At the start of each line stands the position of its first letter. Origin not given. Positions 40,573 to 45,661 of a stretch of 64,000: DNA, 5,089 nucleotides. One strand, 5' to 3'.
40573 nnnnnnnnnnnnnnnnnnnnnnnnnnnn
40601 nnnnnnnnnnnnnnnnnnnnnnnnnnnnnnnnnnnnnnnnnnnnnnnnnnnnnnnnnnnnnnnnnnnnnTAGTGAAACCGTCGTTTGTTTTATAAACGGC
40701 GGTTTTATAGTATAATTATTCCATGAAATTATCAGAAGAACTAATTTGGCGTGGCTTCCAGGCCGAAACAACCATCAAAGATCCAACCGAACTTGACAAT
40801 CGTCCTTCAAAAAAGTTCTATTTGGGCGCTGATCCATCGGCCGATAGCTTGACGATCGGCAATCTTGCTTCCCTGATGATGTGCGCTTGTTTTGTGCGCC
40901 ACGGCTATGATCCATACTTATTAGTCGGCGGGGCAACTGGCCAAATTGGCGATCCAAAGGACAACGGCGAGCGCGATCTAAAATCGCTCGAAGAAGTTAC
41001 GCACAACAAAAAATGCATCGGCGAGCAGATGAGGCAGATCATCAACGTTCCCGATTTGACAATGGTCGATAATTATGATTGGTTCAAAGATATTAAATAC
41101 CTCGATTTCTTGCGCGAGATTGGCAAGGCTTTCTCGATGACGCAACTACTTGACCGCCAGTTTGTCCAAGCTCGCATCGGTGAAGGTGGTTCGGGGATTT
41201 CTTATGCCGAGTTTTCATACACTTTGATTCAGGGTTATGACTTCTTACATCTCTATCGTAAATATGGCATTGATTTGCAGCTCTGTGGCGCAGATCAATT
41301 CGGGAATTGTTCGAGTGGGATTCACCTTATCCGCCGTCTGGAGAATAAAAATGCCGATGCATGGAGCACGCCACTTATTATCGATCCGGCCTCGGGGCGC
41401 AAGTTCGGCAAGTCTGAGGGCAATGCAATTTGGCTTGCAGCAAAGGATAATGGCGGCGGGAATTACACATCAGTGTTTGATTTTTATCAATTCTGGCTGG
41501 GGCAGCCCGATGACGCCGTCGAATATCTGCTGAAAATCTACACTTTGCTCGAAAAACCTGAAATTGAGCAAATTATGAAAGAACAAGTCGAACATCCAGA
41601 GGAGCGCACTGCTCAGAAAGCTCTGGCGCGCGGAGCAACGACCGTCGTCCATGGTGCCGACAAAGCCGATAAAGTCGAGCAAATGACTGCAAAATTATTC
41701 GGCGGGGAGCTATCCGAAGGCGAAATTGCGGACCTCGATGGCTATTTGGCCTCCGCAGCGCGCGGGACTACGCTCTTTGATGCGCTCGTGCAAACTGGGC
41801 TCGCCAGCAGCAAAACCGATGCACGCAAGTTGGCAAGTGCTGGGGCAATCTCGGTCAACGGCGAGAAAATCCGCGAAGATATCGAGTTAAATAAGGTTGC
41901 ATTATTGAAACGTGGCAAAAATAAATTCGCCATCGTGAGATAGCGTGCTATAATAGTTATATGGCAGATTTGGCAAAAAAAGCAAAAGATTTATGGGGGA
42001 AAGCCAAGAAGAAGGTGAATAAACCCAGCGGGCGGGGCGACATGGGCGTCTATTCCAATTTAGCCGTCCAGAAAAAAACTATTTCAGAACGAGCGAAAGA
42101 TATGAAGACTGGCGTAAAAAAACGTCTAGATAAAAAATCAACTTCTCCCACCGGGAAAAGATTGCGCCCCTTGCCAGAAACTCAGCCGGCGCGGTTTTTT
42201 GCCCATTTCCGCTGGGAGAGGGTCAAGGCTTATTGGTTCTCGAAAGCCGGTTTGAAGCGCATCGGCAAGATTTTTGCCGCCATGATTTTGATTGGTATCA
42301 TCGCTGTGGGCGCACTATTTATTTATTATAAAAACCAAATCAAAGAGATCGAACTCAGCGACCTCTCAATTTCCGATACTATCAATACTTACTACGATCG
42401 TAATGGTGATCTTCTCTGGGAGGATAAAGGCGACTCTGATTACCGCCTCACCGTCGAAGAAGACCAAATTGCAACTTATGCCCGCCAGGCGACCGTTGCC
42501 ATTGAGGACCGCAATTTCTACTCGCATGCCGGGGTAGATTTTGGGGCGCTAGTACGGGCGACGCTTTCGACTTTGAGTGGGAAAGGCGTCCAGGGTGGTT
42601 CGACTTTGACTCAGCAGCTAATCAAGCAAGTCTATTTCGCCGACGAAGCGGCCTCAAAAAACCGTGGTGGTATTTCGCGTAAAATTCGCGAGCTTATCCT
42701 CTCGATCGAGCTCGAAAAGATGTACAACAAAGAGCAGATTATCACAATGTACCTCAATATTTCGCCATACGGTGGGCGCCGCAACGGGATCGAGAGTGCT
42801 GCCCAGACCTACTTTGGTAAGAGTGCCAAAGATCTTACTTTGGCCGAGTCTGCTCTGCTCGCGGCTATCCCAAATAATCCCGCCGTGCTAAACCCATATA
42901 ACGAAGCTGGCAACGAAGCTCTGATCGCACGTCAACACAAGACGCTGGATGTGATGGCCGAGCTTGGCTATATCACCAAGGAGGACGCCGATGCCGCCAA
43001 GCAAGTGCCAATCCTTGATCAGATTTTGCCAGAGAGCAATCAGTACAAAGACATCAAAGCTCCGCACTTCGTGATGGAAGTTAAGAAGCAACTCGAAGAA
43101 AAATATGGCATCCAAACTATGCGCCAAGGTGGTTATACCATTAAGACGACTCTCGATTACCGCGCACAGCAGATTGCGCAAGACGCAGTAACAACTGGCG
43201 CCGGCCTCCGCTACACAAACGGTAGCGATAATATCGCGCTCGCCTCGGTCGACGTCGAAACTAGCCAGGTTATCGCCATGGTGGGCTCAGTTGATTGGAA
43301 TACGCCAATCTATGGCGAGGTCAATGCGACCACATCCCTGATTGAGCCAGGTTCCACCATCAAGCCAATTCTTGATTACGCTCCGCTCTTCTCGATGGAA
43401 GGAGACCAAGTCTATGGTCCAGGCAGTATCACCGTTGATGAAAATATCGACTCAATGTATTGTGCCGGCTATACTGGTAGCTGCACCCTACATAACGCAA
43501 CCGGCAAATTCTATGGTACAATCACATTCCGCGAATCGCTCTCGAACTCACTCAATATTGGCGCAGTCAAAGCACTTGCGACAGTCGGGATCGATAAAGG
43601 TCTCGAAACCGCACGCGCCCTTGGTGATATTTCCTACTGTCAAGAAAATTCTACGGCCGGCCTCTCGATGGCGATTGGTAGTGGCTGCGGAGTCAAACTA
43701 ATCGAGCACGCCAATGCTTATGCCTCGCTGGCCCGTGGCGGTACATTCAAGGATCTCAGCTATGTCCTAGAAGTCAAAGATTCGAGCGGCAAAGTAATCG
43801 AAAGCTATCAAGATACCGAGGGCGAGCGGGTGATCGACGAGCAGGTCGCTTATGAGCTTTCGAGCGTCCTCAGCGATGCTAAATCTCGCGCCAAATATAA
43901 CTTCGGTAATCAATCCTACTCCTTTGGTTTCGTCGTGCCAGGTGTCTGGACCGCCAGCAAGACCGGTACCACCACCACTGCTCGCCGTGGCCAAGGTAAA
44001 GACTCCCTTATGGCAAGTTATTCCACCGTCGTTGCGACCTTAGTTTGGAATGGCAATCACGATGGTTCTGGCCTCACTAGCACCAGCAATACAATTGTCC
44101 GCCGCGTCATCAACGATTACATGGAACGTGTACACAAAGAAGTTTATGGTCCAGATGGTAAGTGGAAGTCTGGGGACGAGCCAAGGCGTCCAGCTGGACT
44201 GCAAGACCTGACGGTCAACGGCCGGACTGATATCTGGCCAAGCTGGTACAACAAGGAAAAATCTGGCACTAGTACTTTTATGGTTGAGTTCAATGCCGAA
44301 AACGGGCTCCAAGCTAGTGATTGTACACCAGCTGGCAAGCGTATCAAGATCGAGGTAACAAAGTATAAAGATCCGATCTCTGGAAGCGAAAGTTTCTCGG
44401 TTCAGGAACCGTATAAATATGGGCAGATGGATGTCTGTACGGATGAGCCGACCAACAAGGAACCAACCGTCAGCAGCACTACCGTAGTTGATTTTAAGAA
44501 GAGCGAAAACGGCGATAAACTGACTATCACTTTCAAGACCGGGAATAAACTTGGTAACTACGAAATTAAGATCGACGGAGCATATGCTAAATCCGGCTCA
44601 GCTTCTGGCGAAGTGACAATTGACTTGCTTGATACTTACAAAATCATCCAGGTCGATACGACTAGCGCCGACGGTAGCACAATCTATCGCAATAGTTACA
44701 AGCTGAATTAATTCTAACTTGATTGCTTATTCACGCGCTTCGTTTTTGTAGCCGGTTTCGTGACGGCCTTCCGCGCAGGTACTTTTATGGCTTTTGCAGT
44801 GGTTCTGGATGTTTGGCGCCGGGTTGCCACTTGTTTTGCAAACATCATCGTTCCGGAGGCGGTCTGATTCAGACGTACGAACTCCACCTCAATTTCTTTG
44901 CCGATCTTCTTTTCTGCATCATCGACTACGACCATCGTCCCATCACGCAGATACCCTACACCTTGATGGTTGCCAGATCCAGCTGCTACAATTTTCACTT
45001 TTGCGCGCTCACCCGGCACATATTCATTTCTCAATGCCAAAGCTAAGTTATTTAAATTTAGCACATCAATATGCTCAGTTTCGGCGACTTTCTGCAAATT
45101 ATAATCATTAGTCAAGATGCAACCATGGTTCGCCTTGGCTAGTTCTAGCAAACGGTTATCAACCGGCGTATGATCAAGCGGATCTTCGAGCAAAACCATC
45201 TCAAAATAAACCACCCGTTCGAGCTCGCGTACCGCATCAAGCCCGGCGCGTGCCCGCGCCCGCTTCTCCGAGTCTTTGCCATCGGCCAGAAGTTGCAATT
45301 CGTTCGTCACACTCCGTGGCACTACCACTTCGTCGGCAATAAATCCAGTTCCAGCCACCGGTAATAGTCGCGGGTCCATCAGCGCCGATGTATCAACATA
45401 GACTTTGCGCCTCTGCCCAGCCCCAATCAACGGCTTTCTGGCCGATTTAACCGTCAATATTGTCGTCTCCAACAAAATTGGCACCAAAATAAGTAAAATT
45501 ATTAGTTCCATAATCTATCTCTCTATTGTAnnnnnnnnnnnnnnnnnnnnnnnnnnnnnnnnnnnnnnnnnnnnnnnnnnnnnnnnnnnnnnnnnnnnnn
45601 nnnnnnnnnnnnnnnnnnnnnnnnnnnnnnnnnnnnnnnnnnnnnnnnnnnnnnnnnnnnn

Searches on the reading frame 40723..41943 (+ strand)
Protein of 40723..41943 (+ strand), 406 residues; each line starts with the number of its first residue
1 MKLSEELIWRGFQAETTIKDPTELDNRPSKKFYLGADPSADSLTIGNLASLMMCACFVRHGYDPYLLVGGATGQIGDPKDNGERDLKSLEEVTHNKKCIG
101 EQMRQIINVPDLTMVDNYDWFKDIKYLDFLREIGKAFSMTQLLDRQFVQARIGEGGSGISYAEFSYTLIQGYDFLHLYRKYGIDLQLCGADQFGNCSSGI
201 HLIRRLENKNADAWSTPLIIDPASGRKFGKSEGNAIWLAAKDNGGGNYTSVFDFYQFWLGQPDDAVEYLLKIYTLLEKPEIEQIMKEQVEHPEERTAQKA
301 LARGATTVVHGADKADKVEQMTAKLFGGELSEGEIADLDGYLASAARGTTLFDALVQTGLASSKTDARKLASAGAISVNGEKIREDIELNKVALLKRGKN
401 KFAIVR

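Call 15: search_protein_families(library=pfam, proteins=[window:40723-41943:+], max_evalue=0.01)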
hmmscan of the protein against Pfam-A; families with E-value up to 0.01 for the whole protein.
window:40723-41943:+ (406 aa): 3 families
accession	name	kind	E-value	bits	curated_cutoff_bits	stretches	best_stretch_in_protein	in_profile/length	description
PF00579.31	tRNA-synt_1b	-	5e-60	203.7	21.1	1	31-326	7-291/292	tRNA synthetases class I (W and Y)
PF22421.1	SYY_C-terminal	-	1.1e-09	38.5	27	1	347-406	17-74/83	Tyrosine--tRNA ligase SYY-like C-terminal domain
PF01479.30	S4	-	6.6e-06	26.2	22.8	1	352-384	4-36/48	S4 domain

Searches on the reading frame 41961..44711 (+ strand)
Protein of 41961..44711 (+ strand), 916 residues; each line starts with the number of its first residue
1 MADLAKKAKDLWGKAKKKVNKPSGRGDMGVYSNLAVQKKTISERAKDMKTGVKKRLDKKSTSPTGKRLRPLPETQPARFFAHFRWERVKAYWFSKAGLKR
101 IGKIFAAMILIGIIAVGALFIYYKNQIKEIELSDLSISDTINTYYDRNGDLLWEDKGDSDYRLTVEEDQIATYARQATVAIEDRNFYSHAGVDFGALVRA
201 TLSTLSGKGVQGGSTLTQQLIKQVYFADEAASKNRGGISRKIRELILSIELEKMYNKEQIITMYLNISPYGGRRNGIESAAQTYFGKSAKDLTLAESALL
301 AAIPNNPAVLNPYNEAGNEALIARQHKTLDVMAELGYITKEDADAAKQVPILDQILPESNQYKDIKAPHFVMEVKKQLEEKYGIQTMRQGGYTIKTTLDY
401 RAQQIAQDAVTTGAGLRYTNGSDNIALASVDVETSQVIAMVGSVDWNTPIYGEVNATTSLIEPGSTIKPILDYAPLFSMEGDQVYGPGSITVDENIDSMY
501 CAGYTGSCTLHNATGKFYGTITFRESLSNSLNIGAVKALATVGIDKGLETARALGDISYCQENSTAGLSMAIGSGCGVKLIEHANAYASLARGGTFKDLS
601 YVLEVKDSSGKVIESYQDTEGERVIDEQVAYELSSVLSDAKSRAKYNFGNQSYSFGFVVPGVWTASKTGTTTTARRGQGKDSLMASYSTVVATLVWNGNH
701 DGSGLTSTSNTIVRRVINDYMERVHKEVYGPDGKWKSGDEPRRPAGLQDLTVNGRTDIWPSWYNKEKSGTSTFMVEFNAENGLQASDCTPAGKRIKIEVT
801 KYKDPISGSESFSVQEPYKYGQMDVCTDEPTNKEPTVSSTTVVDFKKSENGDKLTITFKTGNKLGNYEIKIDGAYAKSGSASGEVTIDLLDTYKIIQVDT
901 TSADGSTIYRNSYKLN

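Call 15: search_protein_families(library=pfam, proteins=[window:41961-44711:+], max_evalue=0.01)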
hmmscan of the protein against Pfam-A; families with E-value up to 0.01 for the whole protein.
window:41961-44711:+ (916 aa): 2 families
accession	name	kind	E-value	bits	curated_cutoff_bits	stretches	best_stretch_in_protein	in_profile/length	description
PF00912.28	Transgly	-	8.9e-53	178.8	27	1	159-332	11-177/178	Transglycosylase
PF00905.27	Transpeptidase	-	7.2e-16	58.7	22.1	1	430-693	6-264/299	Penicillin binding protein transpeptidase domain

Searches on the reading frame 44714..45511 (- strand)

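Call 15: search_protein_families(library=pfam, proteins=[window:44714-45511:-], max_evalue=0.01)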
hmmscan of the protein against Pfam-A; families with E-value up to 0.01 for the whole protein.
window:44714-45511:- (265 aa): 2 families
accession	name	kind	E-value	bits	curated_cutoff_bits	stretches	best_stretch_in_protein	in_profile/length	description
PF18477.7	PIN_9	-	5.8e-06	27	26.3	1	40-153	4-113/116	PIN like domain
PF01938.26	TRAM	-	0.00077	19.7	21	1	167-210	5-47/61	TRAM domain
